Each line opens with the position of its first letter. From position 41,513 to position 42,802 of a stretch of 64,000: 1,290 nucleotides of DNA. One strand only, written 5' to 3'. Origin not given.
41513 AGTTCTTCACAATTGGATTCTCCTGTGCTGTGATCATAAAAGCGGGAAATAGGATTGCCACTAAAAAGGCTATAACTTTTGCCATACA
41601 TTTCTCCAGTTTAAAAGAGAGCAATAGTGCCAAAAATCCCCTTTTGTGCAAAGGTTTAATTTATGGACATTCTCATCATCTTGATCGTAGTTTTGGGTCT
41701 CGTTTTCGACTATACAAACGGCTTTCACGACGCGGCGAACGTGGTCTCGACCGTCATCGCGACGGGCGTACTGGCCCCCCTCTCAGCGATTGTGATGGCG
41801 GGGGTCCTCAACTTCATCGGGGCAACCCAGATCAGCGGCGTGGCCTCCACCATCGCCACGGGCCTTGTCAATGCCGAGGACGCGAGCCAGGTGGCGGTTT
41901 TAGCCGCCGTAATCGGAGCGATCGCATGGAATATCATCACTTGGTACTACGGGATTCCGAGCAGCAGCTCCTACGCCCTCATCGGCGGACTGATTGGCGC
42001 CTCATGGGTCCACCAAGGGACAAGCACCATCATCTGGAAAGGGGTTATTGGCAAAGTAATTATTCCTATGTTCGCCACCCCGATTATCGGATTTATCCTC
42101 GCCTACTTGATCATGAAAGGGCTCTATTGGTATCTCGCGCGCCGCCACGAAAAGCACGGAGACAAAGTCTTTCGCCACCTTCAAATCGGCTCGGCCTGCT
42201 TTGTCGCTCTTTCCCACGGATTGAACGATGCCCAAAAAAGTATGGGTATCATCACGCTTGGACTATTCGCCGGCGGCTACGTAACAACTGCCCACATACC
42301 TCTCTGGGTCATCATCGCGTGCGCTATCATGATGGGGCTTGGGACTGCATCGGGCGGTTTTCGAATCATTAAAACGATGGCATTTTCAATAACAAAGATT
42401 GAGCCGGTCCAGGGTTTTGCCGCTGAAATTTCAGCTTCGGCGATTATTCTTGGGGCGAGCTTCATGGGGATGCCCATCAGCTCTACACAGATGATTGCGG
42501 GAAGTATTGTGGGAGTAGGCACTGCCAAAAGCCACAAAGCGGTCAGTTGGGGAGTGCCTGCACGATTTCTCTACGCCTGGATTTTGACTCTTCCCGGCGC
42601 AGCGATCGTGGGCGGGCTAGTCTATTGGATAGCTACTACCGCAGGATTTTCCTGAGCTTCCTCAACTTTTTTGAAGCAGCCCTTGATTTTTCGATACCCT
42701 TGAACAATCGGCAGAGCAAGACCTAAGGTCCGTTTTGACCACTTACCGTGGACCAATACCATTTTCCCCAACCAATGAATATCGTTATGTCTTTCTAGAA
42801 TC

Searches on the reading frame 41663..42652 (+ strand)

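Call 78: search_protein_families(library=ncbifam, proteins=[window:41663-42652:+], max_evalue=0.00001)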
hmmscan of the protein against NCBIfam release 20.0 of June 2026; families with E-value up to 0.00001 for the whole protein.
window:41663-42652:+ (330 aa): 2 families
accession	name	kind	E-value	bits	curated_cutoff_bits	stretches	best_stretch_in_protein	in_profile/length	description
NF033774.1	phos_trans_PitA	exception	1.3e-36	126.3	800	2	3-201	14-241/498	inorganic phosphate transporter PitA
NF053884.1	SulfPermCysPBac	equivalog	7.5e-17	61.2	400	1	7-308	4-299/354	sulfate permease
